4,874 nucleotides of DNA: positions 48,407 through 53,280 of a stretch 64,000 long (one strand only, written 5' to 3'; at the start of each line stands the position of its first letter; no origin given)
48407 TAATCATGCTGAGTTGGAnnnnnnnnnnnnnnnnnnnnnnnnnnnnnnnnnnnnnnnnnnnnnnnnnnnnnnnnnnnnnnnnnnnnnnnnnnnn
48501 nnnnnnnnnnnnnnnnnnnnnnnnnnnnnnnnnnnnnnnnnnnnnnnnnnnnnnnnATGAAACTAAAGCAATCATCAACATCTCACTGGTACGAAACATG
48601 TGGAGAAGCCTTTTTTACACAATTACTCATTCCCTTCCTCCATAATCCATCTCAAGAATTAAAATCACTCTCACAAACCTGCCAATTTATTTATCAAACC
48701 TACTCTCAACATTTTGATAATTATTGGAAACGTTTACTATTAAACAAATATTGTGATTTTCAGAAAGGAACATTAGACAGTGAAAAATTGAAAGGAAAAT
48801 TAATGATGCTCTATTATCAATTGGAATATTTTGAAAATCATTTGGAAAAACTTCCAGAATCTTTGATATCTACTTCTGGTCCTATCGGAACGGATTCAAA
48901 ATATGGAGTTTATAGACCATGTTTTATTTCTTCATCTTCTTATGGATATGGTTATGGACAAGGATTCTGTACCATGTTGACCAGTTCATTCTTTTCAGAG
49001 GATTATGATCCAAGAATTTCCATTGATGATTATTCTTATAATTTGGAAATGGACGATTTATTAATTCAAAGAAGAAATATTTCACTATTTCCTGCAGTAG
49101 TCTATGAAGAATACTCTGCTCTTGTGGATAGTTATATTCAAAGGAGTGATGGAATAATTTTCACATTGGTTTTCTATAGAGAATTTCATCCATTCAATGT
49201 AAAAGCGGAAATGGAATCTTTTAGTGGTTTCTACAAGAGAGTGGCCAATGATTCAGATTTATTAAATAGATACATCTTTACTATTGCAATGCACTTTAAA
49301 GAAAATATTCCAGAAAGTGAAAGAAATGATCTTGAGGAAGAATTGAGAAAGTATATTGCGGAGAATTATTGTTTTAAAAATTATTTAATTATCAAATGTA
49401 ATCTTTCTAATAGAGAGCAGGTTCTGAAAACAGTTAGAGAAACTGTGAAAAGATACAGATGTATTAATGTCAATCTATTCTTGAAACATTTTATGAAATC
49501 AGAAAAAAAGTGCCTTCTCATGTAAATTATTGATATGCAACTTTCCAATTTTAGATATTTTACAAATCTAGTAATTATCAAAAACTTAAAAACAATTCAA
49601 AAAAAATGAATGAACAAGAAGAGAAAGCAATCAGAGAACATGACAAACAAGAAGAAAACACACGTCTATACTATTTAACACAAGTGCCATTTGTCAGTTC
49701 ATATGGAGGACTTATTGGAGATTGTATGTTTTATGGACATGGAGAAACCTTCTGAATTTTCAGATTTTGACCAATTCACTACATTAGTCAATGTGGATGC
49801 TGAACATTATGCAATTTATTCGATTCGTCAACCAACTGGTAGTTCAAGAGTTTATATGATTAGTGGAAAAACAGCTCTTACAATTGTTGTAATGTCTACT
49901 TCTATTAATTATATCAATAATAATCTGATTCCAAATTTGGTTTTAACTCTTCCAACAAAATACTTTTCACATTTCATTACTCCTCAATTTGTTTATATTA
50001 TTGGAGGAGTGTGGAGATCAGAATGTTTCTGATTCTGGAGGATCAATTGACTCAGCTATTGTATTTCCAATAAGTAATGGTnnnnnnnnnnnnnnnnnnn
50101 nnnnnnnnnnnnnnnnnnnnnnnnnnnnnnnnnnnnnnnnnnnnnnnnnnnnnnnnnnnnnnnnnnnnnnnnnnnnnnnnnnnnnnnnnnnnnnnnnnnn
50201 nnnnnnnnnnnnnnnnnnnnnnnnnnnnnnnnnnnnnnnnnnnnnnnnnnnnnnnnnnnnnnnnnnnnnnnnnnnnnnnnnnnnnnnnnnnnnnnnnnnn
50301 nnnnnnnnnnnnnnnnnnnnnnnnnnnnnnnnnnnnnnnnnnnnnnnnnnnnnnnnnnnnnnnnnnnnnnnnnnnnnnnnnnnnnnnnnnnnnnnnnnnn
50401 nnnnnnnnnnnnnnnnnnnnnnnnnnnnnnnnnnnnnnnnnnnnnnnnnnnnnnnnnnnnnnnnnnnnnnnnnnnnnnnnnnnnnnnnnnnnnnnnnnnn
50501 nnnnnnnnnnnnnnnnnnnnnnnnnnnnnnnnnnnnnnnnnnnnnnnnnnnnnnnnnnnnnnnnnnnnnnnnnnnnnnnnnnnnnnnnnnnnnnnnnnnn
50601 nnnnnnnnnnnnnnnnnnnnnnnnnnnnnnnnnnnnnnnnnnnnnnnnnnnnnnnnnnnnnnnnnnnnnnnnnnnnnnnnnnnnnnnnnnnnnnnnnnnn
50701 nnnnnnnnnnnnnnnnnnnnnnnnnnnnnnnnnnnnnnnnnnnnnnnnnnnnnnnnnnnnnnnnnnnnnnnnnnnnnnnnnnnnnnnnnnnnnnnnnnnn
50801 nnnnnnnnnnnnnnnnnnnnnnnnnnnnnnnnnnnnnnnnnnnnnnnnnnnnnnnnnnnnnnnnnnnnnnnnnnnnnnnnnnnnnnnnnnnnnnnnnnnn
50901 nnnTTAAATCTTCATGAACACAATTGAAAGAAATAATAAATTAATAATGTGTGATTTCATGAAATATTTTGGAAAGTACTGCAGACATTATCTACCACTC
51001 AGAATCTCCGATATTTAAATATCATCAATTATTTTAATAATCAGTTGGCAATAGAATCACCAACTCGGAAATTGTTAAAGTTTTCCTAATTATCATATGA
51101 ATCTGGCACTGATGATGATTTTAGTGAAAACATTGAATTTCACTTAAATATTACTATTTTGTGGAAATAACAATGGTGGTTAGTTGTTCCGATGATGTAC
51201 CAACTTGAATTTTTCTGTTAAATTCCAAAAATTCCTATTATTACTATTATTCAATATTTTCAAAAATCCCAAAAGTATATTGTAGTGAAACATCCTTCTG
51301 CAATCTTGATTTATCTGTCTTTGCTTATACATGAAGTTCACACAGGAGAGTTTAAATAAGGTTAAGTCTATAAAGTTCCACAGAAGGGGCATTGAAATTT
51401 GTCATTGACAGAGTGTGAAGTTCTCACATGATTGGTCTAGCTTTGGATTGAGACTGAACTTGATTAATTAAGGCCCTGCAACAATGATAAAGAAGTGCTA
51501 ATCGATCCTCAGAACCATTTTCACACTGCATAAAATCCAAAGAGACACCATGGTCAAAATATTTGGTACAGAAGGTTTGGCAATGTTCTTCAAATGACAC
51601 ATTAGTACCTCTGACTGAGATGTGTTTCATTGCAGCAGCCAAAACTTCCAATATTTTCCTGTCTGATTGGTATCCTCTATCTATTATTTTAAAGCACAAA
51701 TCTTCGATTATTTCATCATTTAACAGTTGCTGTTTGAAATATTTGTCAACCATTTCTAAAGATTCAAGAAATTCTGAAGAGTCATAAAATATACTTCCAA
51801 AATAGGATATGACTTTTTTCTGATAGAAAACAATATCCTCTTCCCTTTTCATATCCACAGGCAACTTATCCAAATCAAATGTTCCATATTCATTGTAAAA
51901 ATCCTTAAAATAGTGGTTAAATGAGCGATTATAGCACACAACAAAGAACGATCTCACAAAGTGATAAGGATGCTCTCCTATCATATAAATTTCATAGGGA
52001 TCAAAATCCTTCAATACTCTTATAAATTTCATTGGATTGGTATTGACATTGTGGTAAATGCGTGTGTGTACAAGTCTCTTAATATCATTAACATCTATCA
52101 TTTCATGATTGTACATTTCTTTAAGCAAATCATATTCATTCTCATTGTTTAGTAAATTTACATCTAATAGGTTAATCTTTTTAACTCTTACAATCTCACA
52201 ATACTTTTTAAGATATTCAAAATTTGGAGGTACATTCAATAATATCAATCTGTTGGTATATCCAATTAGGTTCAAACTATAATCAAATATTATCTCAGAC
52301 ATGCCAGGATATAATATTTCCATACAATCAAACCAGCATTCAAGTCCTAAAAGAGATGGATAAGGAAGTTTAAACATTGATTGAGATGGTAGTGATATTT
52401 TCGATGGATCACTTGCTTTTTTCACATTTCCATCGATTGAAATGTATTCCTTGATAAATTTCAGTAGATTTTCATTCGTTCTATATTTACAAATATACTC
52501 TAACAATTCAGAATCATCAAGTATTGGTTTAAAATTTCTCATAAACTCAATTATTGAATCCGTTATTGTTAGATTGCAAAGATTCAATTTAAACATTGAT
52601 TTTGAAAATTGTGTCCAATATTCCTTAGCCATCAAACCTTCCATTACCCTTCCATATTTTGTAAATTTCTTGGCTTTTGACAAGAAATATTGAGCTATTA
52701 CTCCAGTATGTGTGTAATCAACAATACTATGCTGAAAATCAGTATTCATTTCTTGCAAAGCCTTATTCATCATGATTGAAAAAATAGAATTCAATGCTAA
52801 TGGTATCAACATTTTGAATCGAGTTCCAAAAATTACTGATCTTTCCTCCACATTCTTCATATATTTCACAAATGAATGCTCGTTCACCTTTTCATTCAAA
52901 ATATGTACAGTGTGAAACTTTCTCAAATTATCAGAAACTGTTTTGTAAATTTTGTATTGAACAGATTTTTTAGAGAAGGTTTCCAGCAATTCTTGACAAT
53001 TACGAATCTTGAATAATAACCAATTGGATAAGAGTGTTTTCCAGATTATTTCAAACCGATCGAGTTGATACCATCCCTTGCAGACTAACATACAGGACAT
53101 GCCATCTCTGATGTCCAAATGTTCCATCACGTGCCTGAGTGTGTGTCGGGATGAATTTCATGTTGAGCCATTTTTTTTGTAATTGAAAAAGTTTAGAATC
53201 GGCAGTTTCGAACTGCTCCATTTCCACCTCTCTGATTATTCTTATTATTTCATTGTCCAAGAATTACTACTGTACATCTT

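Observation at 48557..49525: F-box protein carrying a decayed Ras-like G-domain (pseudo-GTPase)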

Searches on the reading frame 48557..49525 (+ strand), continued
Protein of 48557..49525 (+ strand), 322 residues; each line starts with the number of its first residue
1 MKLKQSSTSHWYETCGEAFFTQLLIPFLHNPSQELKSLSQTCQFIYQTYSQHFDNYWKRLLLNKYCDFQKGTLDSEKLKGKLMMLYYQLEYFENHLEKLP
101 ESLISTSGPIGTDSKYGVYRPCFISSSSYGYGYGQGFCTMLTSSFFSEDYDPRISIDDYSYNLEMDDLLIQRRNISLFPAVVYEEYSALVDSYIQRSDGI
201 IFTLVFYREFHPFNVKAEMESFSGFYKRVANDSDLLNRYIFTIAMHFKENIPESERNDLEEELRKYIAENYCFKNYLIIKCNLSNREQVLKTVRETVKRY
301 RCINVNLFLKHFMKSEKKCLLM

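Call 40: predict_structure(alignment_id=A5)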
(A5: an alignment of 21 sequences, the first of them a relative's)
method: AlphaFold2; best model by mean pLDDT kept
length: 322 residues; sequences in the alignment: 21
mean_pLDDT: 82.7   pTM: 0.73
mean pLDDT of the five models: 82.7, 82.3, 81.8, 81.6, 81.1
residues with pLDDT >= 90: 118; 70-90: 156; 50-70: 33; < 50: 15
segments of 3 or more residues with pLDDT < 50: 1-5, 110-114, 318-322
pLDDT, mean of each block of 10 residues (from residue 1): 48 72 81 81 80 83 74 76 88 83 69 56 93 94 92 80 77 89 82 91 91 86 91 84 95 94 95 91 97 92 84 67 39
secondary structure, 60 per line:
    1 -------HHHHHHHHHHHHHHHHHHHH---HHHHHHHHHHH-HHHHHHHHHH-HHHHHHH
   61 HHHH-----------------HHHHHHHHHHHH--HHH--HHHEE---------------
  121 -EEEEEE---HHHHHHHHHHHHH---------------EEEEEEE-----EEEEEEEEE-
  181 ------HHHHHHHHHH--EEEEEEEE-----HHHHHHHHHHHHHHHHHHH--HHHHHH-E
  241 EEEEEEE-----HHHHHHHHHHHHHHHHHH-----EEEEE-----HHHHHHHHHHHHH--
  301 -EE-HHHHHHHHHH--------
elements in order: H8-27 H31-41 H43-52 H54-64 H82-93 E122-127 H131-143 E159-165 E171-179 H187-196 E199-206 H212-230 H233-238 E240-247 H253-270 E276-280 H286-298 H305-314

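Call 41: list_cluster_members(proteins=[P0001, P0002, P0006])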
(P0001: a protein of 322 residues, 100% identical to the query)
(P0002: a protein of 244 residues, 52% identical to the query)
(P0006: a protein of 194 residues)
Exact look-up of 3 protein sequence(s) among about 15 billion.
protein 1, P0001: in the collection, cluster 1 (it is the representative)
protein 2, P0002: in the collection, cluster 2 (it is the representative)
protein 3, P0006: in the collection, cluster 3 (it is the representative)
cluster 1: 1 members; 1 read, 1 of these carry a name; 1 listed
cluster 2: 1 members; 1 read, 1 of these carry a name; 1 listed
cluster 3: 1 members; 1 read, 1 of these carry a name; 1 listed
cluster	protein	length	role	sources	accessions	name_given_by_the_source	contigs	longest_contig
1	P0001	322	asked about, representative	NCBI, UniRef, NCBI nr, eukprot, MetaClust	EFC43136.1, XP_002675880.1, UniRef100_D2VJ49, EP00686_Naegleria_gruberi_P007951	predicted protein [Naegleria gruberi] | Predicted protein n=1 Tax=Naegleria gruberi TaxID=5762 RepID=D2VJ49_NAEGR | uncharacterized protein NAEGRDRAFT_68907 [Naegleria gruberi]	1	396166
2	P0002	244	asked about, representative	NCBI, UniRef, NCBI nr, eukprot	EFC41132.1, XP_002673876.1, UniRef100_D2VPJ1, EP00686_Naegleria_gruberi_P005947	predicted protein [Naegleria gruberi] | Predicted protein n=1 Tax=Naegleria gruberi TaxID=5762 RepID=D2VPJ1_NAEGR | uncharacterized protein NAEGRDRAFT_70878 [Naegleria gruberi]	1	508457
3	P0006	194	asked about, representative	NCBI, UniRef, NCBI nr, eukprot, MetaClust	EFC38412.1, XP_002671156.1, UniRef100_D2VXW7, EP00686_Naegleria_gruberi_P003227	predicted protein [Naegleria gruberi] | Predicted protein n=1 Tax=Naegleria gruberi TaxID=5762 RepID=D2VXW7_NAEGR | uncharacterized protein NAEGRDRAFT_73903 [Naegleria gruberi]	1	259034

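Call 44: fold_search(model_id=the predicted structure, library=pdb)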
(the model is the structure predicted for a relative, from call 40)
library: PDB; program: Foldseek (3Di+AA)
matches with E <= 10: 1690; with E <= 0.001: 776
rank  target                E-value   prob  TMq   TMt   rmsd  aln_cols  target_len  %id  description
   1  9gtk_D                4.1e-07  1.00  0.39  0.66   5.7       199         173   16  KRAS in complex with DARPin 784_F5 (released 2025-06-25)
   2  7lz5                  4.9e-07  1.00  0.39  0.68   4.2       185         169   15  Crystal structure of oncogenic KRAS Q61E GMPPCP-bound (released 2022-03-16)
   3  8qvu_E                5.2e-07  1.00  0.36  0.64   5.0       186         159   17  Crystal Structure of ligand ACBI3 in complex with KRAS G12D C118S GDP and pVHL:ElonginC:ElonginB complex (released 2023-12-06)
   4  9gtk_A                7.4e-07  1.00  0.39  0.65   6.0       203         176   15  KRAS in complex with DARPin 784_F5 (released 2025-06-25)
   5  1u90_B                7.8e-07  1.00  0.39  0.68   4.5       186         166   16  Crystal structures of Ral-GppNHp and Ral-GDP reveal two novel binding sites that are also present in Ras and Rap (released 2004-11-23)
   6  1zc3_A                8.3e-07  1.00  0.38  0.66   4.6       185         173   16  Crystal structure of the Ral-binding domain of Exo84 in complex with the active RalA (released 2005-06-14)
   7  8em0                  8.8e-07  1.00  0.37  0.64   4.6       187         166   16  HRAS R97V Crystal Form 1 (released 2023-09-06)
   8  1kao                  1.2e-06  1.00  0.36  0.62   5.1       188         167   15  CRYSTAL STRUCTURE OF THE SMALL G PROTEIN RAP2A WITH GDP (released 1997-12-24)
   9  8yl3                  1.2e-06  1.00  0.34  0.59   4.9       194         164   14  Crystal Structure of Human Rab23 in Complex with GDP (released 2024-12-04)
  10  6o36_A                1.4e-06  1.00  0.38  0.66   4.4       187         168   18  Crystal structure of human KRAS P34R mutant in complex with GNP (released 2020-02-26)
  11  5ufq_A                1.6e-06  1.00  0.39  0.68   4.2       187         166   16  K-RasG12D(GNP)/R11.1.6 complex (released 2017-08-02)
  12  5ocg                  1.6e-06  1.00  0.39  0.67   5.7       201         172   16  Discovery of small molecules binding to KRAS via high affinity antibody fragment competition method. (released 2018-08-22)
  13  6o46_A                1.7e-06  1.00  0.38  0.65   4.4       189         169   16  Crystal structure of human KRAS P34R mutant in complex with GNP and Phosphate (released 2020-03-11)
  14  9y0g_A                1.7e-06  1.00  0.39  0.66   4.4       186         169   20  Crystal structure of NRas-G12D in complex with GDP and compound 1 (released 2026-02-25)
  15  8elv                  1.8e-06  1.00  0.37  0.65   4.5       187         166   17  HRAS R97I Crystal Form 2 (released 2023-09-06)
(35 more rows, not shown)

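Call 73: find_encoding_contigs(protein=P0010, flank=1500, max_places=1)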
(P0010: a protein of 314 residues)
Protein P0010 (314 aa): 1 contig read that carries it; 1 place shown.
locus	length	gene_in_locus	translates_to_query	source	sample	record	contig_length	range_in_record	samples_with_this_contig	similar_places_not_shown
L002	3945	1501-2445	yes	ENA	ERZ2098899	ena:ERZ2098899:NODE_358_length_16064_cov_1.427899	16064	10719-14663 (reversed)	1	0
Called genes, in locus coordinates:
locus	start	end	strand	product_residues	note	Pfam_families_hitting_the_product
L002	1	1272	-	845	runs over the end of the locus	PF12937:F-box-like (weak)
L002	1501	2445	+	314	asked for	-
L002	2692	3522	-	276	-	PF04577:Glyco_transf_61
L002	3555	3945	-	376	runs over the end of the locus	-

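Call 74: find_encoding_contigs(protein=P0007, flank=1500, max_places=1)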
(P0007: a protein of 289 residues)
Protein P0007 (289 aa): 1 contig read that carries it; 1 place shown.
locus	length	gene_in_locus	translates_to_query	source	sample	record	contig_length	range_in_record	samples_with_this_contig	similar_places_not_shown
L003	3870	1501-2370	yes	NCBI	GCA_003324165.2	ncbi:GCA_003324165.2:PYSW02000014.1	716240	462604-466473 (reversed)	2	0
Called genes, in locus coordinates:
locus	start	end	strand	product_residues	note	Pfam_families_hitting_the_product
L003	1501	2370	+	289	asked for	-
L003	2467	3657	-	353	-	PF00307:CH (weak)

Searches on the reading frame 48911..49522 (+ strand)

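Call 17: search_protein_families(library=pfam, proteins=[window:48911-49522:+], max_evalue=10)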
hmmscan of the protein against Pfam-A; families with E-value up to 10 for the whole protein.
seq(204 aa): 2 families
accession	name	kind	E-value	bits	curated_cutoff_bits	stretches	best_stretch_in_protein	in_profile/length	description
PF07735.22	FBA_2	-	0.044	14.3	22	1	186-199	46-59/67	F-box associated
PF00071.28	Ras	-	0.07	13.2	21.6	1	23-84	19-77/162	Ras family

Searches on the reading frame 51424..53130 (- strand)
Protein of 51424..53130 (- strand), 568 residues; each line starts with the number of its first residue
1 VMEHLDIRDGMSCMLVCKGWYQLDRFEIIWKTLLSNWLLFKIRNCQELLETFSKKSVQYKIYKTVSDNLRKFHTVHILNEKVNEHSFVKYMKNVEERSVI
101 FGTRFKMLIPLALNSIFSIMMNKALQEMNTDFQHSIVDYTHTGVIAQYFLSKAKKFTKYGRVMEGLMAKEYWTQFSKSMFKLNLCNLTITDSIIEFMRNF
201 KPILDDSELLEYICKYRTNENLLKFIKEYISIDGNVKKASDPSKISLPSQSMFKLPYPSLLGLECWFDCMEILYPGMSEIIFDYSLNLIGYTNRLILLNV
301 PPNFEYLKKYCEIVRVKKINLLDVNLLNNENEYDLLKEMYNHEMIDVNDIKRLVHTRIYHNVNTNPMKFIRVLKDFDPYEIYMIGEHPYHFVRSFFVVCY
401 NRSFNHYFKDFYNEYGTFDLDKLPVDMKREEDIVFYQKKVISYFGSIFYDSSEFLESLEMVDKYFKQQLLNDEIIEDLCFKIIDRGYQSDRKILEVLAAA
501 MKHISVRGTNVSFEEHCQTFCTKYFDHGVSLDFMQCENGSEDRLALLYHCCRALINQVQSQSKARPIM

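Call 5: search_protein_families(library=pfam, proteins=[window:51424-53130:-], max_evalue=1)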
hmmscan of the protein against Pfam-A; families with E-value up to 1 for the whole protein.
window:51424-53130:- (568 aa): 3 families
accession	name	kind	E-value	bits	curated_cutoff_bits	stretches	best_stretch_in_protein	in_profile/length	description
PF12937.12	F-box-like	-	0.0021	18.2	24.3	1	3-33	14-44/47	F-box-like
PF14676.12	FANCI_S2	-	0.026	15.1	37.8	0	461-502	41-83/156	FANCI solenoid 2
PF18511.6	F-box_5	-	0.042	13.8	25.5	1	8-25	20-37/42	F-box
